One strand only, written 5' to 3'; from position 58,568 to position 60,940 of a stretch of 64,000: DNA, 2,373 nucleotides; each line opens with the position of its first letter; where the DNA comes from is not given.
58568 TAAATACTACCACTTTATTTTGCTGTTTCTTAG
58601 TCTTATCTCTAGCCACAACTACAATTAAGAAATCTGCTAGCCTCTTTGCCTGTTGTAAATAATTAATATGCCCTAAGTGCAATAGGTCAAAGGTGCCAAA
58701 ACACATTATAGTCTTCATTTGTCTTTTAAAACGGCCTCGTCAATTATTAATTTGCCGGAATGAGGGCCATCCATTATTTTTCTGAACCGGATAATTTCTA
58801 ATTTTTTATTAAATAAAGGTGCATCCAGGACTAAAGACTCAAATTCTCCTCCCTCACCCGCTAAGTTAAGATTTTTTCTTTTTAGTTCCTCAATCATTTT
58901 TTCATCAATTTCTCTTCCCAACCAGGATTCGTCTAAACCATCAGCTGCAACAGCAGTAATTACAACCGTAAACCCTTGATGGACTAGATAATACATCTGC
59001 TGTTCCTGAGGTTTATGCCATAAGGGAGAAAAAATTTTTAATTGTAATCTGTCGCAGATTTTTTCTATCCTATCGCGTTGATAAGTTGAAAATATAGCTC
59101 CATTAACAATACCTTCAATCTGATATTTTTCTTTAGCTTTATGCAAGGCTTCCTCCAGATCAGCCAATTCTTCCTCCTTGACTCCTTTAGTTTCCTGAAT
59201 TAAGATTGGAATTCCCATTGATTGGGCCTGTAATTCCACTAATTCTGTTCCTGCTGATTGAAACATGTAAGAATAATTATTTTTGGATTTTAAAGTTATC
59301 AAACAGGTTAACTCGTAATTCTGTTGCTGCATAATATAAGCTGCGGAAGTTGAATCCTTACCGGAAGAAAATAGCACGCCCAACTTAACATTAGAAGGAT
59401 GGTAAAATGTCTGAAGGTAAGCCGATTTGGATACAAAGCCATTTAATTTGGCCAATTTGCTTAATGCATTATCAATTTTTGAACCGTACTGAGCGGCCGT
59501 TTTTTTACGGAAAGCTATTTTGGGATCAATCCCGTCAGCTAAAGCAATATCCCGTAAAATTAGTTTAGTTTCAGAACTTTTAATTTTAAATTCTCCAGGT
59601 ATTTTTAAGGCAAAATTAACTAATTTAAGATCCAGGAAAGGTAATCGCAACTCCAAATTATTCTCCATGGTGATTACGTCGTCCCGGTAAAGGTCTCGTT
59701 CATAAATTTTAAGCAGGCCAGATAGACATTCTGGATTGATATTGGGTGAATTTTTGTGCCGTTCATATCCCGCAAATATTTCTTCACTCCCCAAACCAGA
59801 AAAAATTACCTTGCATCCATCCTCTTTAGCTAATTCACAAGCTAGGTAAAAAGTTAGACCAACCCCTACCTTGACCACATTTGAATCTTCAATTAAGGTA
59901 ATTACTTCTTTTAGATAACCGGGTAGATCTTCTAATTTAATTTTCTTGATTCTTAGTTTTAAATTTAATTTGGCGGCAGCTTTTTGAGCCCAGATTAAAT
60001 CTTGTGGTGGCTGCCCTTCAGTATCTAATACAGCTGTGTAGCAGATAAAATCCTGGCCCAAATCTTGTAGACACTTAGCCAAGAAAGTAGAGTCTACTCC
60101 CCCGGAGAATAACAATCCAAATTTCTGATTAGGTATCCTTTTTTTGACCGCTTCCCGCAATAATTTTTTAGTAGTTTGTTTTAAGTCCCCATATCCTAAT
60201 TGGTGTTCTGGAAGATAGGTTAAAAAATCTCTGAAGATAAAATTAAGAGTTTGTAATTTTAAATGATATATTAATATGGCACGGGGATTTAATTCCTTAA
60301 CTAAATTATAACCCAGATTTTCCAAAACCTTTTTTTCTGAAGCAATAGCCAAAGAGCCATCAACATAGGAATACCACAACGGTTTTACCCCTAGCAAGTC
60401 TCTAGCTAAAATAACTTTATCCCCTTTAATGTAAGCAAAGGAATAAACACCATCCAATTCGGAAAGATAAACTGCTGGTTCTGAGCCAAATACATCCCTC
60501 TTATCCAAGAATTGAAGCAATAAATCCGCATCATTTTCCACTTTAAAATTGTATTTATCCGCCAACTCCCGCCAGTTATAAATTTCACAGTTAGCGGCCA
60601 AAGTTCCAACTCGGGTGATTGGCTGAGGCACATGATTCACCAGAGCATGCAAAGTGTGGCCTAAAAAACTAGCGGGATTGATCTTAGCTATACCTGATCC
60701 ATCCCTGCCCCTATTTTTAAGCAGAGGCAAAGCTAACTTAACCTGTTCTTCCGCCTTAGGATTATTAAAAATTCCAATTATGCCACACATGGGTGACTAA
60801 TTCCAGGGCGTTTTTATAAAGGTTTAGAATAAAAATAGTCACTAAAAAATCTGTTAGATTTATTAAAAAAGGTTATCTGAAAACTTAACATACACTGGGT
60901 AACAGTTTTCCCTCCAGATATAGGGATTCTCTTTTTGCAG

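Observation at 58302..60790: Novel three-domain fusion (GATase-II + AsnB-like + Dph6/MJ0570-like PP-loop ATPase) cotranscribed with a RibL-like nucleotidyltransferase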

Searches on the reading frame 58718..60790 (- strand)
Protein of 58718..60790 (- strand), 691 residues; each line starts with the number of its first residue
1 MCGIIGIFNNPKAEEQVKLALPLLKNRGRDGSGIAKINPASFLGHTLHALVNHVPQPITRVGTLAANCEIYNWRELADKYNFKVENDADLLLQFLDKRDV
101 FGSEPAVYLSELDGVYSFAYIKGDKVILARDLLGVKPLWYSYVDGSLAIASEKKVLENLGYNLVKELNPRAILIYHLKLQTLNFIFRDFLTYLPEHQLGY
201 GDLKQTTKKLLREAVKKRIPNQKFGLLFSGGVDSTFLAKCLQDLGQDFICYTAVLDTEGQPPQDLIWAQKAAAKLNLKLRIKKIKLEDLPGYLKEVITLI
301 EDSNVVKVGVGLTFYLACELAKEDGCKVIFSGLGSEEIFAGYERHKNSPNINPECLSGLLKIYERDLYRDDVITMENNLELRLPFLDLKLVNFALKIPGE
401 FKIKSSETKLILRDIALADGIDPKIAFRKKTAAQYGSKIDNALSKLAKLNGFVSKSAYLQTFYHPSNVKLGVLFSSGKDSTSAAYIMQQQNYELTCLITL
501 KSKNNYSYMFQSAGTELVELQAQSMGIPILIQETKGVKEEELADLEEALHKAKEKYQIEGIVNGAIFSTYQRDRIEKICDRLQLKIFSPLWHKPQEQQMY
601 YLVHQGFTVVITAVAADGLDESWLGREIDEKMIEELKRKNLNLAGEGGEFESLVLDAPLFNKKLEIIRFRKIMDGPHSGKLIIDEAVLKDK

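Call 3: search_protein_families(library=pfam, proteins=[window:58718-60790:-], max_evalue=0.01)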
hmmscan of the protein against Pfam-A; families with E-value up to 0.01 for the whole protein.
window:58718-60790:- (691 aa): 9 families
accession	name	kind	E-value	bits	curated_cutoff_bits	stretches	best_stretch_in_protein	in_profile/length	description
PF01902.24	Diphthami_syn_2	-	5.9e-62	209.5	23.2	1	469-675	2-207/219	Diphthamide synthase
PF00733.27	Asn_synthase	-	7.9e-43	147.9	21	2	208-349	3-142/354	Asparagine synthase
PF13537.11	GATase_7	-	1.2e-14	54.8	25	1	55-157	13-122/123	Glutamine amidotransferase domain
PF13522.11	GATase_6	-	1.1e-10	42.1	27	1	32-152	4-130/130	Glutamine amidotransferase domain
PF24167.1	DUF7411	-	4.2e-09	36.7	28.7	2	469-514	2-45/194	Family of unknown function (DUF7411)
PF03054.22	tRNA_Me_trans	-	5.4e-05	23.4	20.6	0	470-529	3-67/202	tRNA methyl transferase HUP domain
PF06508.19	QueC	-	0.00032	20.7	22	0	472-499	4-31/210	Queuosine biosynthesis protein QueC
PF01171.26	ATP_bind_3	-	0.00061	20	27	0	227-287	5-69/182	PP-loop family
PF02540.23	NAD_synthase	-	0.0032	17.1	21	0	206-285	4-82/242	NAD synthase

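Call 4: search_protein_families(library=ncbifam, proteins=[window:58718-60790:-], max_evalue=0.01)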
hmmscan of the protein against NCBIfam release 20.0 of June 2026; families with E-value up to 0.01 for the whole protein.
window:58718-60790:- (691 aa): 19 families
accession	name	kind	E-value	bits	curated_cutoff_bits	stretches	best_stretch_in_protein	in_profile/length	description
TIGR03679.1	Dph6_archaeal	equivalog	6.4e-77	257.7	197.3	1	472-685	2-217/218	diphthine--ammonia ligase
TIGR01536.1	asn_synth_AEB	equivalog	1.6e-72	245.2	267.1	2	2-350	1-379/517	asparagine synthase (glutamine-hydrolyzing)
NF006949.0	PRK09431.1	equivalog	2.6e-55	188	499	1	1-436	1-456/554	asparagine synthase B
TIGR03104.1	trio_amidotrans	equivalog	1.7e-33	115.7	570.1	3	1-171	1-179/589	N-acetylglutaminylglutamine amidotransferase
TIGR03108.1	eps_aminotran_1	hypoth_equivalog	3e-31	108.8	816.9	3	1-175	1-184/628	XrtA/PEP-CTERM system amidotransferase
NF052346.1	PAB0415_fam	hypoth_equivalog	4.6e-17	62.4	250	1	473-666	3-189/205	PAB0415 family putative ATP pyrophosphatase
NF033535.1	lass_lactam_cya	exception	4.4e-15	55.3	525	2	1-175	1-183/668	lasso peptide isopeptide bond-forming cyclase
TIGR01134.1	purF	equivalog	7.5e-12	45.3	350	1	62-174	94-216/432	amidophosphoribosyltransferase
NF052347.1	TTX_0299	hypoth_equivalog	2.8e-09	36.8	250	1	473-667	3-185/200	TTX_0299 family putative ATP pyrophosphatase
NF011155.0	PRK14561.1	equivalog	1.5e-08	34.6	207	1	469-527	2-60/195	hypothetical protein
NF049949.1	tRNAsynTtuAPyrococ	equivalog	3.1e-07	29.8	450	1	469-546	49-122/292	tRNA-5-methyluridine(54) 2-sulfurtransferase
TIGR00420.1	trmU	equivalog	5.5e-06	25.5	236.95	0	470-533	3-70/351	tRNA 2-thiouridine(34) synthase MnmA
TIGR00268.2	TIGR00268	equivalog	1.8e-05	24.1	150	1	224-290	16-82/259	ATP-dependent sacrificial sulfur transferase LarE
TIGR02432.1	lysidine_TilS_N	equivalog_domain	2.7e-05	24.2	93.6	0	228-287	6-69/189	tRNA lysidine(34) synthetase TilS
NF001138.1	PRK00143.1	equivalog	3.4e-05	23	284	0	472-534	4-68/345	tRNA 2-thiouridine(34) synthase MnmA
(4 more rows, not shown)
